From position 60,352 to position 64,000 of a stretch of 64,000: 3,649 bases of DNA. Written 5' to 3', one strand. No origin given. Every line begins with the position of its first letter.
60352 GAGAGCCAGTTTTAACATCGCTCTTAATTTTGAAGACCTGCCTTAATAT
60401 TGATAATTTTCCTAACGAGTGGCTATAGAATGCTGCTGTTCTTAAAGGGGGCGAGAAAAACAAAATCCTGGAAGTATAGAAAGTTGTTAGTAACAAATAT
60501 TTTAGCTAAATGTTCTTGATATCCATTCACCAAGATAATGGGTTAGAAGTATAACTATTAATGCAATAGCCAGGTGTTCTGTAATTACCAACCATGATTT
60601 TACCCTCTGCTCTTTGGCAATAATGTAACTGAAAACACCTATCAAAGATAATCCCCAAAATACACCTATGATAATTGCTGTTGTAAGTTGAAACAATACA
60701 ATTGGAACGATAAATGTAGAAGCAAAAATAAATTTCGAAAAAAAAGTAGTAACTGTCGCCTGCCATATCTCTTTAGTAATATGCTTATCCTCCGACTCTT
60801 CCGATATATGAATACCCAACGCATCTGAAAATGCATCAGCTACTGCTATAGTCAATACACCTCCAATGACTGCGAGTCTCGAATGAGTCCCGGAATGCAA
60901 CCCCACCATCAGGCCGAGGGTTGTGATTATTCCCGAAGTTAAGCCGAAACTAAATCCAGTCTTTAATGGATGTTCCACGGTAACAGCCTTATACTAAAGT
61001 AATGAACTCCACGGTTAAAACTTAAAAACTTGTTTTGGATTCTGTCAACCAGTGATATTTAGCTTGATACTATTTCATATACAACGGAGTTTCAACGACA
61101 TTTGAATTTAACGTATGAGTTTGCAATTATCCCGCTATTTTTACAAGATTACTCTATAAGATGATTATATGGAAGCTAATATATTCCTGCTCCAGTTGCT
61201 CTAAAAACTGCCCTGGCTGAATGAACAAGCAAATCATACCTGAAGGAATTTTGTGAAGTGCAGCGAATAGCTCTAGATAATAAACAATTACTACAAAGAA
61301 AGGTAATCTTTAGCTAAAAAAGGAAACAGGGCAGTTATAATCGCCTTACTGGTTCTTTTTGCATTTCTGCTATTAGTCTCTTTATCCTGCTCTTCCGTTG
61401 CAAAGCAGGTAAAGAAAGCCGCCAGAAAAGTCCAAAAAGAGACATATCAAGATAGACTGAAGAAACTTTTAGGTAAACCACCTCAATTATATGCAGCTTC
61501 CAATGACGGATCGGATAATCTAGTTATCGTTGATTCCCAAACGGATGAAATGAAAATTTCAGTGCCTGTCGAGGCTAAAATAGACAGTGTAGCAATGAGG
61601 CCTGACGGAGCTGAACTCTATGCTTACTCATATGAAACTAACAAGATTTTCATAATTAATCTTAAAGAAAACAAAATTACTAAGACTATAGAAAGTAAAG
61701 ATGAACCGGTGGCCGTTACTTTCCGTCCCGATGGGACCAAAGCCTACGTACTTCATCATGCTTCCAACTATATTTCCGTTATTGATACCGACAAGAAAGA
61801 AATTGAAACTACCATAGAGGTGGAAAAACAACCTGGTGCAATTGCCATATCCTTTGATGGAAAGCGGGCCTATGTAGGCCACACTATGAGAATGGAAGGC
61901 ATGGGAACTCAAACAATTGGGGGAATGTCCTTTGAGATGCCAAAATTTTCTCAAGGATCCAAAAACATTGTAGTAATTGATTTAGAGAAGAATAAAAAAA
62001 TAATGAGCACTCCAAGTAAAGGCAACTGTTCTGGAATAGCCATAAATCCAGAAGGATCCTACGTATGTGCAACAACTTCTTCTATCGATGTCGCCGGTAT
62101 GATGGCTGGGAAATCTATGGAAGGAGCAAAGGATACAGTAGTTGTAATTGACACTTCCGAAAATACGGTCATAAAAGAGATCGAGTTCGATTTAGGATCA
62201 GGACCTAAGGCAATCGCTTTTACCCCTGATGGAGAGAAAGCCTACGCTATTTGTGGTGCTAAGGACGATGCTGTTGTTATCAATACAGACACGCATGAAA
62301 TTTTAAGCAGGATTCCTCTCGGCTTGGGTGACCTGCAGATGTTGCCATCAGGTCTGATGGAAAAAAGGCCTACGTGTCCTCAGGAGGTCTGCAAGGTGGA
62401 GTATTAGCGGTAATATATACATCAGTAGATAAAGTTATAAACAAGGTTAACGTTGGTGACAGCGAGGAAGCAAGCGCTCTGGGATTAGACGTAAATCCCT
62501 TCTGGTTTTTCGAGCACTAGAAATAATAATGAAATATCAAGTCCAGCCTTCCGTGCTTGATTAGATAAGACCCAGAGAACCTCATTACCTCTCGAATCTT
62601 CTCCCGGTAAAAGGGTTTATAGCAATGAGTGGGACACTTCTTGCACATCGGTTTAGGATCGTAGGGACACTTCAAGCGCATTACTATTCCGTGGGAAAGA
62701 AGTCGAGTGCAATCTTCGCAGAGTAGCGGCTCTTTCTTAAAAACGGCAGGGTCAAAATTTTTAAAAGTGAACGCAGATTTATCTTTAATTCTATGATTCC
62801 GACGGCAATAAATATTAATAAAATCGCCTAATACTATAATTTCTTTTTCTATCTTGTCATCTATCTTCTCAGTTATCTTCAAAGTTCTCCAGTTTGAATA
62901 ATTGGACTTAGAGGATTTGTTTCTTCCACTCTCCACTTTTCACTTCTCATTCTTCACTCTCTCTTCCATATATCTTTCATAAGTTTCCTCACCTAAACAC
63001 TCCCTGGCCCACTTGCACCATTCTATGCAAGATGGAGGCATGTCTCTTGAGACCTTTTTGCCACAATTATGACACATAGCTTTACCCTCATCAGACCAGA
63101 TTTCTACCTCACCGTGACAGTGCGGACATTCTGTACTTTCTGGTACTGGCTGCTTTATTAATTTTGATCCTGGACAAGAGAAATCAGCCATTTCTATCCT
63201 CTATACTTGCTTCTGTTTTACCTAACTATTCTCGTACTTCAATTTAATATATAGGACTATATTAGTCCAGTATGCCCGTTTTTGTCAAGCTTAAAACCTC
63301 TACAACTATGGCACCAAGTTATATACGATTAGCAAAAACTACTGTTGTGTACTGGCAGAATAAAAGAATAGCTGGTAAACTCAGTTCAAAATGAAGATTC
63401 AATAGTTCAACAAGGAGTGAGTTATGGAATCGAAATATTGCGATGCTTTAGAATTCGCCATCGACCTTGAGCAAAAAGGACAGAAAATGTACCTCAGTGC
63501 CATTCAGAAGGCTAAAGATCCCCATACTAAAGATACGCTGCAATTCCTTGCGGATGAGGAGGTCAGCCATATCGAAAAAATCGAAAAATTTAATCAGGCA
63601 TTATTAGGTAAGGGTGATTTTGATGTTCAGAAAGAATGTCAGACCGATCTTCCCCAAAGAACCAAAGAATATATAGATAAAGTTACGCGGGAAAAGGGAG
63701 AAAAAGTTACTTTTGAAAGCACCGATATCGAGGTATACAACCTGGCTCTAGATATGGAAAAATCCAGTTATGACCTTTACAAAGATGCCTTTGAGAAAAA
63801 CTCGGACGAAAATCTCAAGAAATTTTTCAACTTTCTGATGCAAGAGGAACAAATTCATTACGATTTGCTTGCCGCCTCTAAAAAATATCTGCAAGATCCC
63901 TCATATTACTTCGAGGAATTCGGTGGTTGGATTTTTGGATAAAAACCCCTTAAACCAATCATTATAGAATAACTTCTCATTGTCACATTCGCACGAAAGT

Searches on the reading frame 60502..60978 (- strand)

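Call 28: search_protein_families(library=pfam, proteins=[window:60502-60978:-], max_evalue=0.0001)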
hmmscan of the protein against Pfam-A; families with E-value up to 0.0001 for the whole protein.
window:60502-60978:- (158 aa): 1 family
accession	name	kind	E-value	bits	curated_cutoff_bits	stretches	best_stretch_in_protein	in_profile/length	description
PF01988.24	VIT1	-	6e-08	33.2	28.1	1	11-70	6-66/214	VIT family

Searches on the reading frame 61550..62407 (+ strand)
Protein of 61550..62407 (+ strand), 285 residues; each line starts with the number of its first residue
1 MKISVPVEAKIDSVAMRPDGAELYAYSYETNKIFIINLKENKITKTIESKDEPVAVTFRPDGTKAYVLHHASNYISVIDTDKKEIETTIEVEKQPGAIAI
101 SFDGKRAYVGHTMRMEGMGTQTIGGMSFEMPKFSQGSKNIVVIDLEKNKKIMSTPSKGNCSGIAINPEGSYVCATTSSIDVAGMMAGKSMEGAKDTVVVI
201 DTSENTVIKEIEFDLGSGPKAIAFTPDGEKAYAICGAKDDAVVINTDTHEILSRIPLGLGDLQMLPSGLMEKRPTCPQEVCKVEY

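Call 28: search_protein_families(library=pfam, proteins=[window:61550-62407:+], max_evalue=0.0001)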
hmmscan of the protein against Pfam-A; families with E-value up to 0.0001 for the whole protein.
window:61550-62407:+ (285 aa): 8 families
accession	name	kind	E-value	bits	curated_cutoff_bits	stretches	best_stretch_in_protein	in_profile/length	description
PF25174.1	Beta-prop_THOC3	-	5.1e-14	52.4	305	1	9-111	47-148/272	THOC3 beta-propeller domain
PF23414.1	Beta-prop_EML_2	-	1.7e-09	37.9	90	0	138-244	20-107/266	Echinoderm microtubule-associated protein second beta-propeller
PF16819.11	DUF5074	-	5.9e-08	32.6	27.2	0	25-105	111-194/353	Domain of unknown function (DUF5074)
PF25171.1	Beta-prop_WDR36-Utp21_1st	-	1.1e-06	28.7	80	0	22-90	163-232/266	WDR36/Utp21 first beta-propeller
PF10282.15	Lactonase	-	1.7e-06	27.9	21.7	0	13-145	147-273/344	Lactonase, 7-bladed beta-propeller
PF02239.22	Cytochrom_D1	-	3.2e-06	26.4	25.5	1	29-257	147-356/368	Cytochrome D1 heme domain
PF24814.1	WD40_Prp19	-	4.8e-06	26.3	320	0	8-111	135-237/281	Prp19 WD40 domain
PF13970.12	DUF4221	-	7.9e-05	22.8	23.4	0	7-149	21-167/311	Domain of unknown function (DUF4221)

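Call 71: find_encoding_contigs(protein=window:61550-62407:+, flank=10000, max_places=4)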
Protein window:61550-62407:+ (285 aa): no gene with exactly this product is on record in the collection.

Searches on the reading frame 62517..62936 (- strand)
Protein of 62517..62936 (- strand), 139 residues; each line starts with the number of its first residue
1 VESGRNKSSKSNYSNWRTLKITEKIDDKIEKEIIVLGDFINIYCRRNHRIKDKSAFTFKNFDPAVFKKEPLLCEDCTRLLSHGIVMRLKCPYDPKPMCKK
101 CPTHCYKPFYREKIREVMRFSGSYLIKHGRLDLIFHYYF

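Call 28: search_protein_families(library=pfam, proteins=[window:62517-62936:-], max_evalue=0.0001)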
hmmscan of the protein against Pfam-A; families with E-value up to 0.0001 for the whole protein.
window:62517-62936:- (139 aa): 1 family
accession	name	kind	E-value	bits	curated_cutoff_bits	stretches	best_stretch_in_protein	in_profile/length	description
PF11756.13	YgbA_NO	-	1.1e-18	68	25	1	28-126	2-83/106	Nitrous oxide-stimulated promoter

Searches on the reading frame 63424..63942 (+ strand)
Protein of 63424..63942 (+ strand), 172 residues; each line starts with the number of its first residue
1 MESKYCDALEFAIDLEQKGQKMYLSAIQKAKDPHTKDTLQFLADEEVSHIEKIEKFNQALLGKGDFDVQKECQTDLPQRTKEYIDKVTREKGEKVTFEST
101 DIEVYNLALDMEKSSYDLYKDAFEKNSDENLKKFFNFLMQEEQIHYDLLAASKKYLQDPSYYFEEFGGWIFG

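Call 28: search_protein_families(library=pfam, proteins=[window:63424-63942:+], max_evalue=0.0001)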
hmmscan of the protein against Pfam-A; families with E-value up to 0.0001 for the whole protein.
window:63424-63942:+ (172 aa): 4 families
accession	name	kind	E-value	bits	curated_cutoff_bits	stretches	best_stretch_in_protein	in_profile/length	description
PF02915.23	Rubrerythrin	-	3.4e-15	57.1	22.8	1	7-151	1-135/137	Rubrerythrin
PF13668.12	Ferritin_2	-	2.7e-08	34.5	24.7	0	6-78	3-78/138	Ferritin-like domain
PF09537.16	DUF2383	-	3e-05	24.6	30.8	0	6-60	3-57/111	Domain of unknown function (DUF2383)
PF00210.30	Ferritin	-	8e-05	23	24.5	0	7-56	83-135/142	Ferritin-like domain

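Call 69: find_encoding_contigs(protein=window:63424-63942:+, flank=10000, max_places=4)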
Protein window:63424-63942:+ (172 aa): no gene with exactly this product is on record in the collection.
